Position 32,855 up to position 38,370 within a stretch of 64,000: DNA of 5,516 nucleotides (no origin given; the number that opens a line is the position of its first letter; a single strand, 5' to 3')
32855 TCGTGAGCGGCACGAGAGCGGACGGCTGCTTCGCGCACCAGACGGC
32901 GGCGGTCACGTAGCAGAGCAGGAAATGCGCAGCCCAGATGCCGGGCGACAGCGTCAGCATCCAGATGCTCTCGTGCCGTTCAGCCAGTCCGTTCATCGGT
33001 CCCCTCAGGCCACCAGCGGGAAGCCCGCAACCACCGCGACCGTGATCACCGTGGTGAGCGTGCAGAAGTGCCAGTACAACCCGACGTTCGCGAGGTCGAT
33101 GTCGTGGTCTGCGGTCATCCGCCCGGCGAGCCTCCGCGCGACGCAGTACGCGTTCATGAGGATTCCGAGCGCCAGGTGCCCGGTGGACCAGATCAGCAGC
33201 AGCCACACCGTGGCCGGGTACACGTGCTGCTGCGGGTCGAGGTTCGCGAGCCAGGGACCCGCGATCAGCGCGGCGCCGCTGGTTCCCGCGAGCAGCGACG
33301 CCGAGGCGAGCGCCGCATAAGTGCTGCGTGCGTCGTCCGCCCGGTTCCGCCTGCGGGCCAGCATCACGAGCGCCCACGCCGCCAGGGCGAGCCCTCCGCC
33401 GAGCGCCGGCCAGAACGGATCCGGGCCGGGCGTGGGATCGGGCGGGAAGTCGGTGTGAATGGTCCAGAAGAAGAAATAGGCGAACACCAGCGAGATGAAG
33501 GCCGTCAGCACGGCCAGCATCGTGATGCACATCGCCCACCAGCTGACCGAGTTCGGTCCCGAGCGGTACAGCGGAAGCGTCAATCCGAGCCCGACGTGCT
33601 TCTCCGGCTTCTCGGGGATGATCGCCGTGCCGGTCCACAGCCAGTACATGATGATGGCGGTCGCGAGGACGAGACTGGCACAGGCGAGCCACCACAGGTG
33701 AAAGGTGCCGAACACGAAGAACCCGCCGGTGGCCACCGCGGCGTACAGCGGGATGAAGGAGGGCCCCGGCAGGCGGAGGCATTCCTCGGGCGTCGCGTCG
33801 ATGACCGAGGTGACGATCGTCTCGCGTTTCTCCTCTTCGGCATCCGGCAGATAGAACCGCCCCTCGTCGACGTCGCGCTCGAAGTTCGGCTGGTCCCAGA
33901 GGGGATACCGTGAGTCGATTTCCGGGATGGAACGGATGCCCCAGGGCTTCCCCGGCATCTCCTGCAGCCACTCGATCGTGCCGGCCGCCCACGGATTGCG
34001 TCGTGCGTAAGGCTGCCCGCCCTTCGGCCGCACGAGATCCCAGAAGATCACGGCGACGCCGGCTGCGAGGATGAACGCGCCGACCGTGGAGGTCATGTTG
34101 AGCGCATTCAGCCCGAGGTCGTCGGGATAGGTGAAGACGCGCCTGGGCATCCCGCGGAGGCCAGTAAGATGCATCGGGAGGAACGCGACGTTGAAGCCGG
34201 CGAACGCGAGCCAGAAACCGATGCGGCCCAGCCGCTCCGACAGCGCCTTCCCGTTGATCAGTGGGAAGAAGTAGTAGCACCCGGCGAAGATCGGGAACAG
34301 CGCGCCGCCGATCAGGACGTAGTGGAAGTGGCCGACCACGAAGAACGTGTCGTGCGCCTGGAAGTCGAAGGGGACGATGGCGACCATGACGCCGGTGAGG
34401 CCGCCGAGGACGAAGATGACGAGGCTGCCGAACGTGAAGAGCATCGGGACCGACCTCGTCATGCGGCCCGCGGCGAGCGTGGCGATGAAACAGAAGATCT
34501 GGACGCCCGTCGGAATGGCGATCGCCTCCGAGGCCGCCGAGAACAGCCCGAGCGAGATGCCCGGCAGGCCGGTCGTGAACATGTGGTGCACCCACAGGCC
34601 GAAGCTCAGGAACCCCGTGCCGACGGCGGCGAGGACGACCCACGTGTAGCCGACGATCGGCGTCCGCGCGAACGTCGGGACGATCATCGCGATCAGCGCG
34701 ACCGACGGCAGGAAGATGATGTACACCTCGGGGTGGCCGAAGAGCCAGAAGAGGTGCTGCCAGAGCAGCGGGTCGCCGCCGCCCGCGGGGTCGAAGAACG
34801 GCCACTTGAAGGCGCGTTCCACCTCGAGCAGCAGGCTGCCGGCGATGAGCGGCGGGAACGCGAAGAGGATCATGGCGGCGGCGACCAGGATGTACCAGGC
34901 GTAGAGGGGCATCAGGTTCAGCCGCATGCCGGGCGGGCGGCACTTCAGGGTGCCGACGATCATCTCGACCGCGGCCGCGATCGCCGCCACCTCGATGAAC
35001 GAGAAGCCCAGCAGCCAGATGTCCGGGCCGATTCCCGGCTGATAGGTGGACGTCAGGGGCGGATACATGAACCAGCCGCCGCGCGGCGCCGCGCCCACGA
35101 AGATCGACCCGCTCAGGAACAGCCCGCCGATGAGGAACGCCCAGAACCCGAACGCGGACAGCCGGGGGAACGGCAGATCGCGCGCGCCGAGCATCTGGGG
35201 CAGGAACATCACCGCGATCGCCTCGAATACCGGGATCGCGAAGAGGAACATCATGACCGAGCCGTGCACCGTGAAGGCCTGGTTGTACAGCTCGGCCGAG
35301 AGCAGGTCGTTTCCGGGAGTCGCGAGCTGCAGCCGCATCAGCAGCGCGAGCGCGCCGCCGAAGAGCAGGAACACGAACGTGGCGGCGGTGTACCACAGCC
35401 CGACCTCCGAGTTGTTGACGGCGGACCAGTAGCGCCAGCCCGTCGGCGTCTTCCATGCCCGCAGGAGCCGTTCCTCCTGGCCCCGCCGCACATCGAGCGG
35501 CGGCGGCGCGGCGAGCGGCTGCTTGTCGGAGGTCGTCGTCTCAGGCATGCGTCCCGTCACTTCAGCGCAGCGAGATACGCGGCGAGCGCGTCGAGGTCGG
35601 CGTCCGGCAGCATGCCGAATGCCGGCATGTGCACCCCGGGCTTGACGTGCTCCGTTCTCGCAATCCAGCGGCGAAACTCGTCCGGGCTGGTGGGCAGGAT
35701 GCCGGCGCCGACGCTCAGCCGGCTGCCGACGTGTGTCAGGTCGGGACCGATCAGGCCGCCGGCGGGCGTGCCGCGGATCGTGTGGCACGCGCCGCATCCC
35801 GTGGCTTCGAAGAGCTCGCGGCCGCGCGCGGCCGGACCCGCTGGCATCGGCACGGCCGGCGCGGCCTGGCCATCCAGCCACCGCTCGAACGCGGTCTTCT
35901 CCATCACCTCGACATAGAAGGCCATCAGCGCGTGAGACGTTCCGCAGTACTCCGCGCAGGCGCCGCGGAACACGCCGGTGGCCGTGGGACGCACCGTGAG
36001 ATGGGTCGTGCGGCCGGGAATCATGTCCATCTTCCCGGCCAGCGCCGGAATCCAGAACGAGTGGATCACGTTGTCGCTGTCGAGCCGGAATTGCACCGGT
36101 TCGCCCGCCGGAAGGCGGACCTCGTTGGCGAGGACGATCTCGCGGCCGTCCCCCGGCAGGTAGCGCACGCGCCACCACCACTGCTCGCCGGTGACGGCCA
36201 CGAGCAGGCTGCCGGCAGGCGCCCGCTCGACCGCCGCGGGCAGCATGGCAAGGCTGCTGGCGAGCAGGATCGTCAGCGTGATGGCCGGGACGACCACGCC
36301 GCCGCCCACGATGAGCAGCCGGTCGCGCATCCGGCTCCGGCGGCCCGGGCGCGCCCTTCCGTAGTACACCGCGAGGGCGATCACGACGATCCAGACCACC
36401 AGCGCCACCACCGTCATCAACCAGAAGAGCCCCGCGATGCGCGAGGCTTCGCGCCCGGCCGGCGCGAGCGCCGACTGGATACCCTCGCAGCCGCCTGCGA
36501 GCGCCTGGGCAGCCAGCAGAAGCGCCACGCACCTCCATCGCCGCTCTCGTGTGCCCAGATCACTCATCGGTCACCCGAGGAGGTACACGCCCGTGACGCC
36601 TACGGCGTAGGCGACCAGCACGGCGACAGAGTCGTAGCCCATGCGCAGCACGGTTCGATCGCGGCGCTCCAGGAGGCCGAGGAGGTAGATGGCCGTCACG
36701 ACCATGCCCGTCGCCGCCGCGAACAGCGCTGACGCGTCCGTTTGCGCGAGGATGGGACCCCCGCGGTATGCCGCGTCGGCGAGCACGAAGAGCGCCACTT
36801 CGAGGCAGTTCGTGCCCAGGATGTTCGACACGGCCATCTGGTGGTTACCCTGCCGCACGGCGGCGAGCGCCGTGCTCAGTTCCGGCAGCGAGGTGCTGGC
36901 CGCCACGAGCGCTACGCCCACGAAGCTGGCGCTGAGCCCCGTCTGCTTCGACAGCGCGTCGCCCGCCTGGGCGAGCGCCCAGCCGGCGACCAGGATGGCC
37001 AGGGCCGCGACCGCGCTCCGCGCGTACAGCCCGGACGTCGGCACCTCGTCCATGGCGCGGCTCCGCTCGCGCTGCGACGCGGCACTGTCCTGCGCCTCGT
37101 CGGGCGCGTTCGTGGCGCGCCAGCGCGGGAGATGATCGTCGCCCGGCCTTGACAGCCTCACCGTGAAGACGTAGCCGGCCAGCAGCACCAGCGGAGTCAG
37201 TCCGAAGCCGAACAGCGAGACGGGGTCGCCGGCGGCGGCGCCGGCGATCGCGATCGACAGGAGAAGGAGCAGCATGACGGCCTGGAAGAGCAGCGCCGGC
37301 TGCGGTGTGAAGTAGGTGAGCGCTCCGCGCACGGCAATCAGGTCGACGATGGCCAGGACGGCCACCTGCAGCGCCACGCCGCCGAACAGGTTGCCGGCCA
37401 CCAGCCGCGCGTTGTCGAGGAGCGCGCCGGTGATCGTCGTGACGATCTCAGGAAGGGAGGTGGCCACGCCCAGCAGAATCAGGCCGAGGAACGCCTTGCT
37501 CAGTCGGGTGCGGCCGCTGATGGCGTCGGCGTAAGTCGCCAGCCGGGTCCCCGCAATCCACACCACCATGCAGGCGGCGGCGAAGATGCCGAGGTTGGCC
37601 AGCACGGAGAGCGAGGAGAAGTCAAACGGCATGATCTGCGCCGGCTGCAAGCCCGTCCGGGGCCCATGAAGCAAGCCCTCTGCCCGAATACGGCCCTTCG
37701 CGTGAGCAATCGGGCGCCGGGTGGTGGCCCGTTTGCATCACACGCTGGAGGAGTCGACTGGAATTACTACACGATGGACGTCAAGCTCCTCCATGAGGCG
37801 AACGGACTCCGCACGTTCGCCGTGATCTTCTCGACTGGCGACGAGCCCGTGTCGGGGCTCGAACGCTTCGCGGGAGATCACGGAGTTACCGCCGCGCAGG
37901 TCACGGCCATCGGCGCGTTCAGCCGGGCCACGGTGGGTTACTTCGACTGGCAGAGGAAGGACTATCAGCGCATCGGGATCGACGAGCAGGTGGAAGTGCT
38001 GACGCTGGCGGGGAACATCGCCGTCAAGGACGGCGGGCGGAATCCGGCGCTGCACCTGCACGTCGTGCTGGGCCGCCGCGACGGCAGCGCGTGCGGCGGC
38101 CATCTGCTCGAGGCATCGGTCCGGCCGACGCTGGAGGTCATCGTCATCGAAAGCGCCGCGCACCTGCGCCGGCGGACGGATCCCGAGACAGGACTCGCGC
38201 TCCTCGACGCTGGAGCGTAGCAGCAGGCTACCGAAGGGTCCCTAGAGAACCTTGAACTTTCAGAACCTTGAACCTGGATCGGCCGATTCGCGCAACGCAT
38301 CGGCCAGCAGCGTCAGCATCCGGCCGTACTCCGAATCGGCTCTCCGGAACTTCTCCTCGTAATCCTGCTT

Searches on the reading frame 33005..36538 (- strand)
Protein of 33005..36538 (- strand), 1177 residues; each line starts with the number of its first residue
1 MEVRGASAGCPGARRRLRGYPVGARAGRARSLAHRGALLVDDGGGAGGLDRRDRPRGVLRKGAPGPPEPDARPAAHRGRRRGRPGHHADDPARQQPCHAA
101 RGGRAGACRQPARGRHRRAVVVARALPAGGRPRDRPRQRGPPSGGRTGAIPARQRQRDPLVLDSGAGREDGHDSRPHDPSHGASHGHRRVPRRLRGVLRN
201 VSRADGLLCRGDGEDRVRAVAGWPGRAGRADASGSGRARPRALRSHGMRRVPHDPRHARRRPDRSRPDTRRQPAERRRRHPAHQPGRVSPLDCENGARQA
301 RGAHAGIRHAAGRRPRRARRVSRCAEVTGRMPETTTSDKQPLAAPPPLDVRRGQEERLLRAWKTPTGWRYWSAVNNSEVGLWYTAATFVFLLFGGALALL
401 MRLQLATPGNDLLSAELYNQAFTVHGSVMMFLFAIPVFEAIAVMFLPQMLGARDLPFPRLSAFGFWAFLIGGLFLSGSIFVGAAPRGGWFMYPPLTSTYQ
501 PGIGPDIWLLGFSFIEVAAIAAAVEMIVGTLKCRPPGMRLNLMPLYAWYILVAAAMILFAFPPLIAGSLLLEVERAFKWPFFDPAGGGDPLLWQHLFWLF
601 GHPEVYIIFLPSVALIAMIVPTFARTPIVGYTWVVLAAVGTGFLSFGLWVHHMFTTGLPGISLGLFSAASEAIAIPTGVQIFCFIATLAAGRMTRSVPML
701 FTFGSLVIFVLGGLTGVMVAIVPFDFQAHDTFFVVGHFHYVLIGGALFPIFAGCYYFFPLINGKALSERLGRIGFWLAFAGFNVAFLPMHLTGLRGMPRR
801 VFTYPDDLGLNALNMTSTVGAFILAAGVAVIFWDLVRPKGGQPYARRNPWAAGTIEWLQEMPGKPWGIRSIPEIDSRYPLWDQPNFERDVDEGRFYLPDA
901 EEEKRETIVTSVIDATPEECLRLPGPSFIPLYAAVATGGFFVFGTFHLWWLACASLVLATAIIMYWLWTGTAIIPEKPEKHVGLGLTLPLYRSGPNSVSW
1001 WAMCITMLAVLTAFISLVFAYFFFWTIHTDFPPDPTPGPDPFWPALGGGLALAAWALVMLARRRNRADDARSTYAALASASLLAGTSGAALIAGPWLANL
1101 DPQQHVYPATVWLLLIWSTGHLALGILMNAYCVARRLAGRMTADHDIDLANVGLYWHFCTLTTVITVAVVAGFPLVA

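Call 12: search_protein_families(library=pfam, proteins=[window:33005-36538:-], max_evalue=0.01)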
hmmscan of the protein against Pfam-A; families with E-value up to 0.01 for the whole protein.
window:33005-36538:- (1177 aa): 1 family
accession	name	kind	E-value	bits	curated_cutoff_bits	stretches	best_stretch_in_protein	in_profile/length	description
PF00115.25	COX1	-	2.6e-140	468.6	34.8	1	379-823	2-436/436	Cytochrome C and Quinol oxidase polypeptide I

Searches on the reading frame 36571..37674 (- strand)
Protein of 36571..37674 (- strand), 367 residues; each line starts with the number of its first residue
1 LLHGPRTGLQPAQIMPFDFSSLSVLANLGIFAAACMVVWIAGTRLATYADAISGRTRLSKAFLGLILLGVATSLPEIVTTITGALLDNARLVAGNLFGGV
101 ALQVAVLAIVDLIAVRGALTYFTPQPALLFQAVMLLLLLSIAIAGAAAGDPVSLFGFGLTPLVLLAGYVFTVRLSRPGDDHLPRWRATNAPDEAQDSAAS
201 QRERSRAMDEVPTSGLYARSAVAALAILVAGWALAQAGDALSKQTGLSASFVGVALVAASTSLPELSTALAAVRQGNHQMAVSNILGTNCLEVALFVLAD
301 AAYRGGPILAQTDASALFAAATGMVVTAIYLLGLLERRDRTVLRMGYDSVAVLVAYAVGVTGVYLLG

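Call 12: search_protein_families(library=pfam, proteins=[window:36571-37674:-], max_evalue=0.01)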
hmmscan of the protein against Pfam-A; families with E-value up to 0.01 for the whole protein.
window:36571-37674:- (367 aa): 1 family
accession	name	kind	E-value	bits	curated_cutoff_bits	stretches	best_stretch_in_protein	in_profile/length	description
PF01699.29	Na_Ca_ex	-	1.3e-23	84.1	24.9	2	221-362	7-148/151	Sodium/calcium exchanger protein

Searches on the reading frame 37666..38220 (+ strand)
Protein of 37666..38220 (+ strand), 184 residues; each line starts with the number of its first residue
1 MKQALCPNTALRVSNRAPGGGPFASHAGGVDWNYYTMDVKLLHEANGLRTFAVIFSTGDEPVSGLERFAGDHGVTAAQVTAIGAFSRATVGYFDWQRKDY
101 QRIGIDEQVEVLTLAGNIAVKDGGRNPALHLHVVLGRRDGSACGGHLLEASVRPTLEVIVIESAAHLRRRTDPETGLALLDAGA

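Call 54: search_protein_families(library=pfam, proteins=[window:37666-38220:+], max_evalue=0.001)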
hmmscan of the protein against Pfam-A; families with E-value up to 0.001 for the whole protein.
window:37666-38220:+ (184 aa): 1 family
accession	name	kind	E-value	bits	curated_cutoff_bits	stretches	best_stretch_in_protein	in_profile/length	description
PF03479.20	PCC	-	4e-30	105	25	1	49-162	1-114/117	Plants and Prokaryotes Conserved (PCC) domain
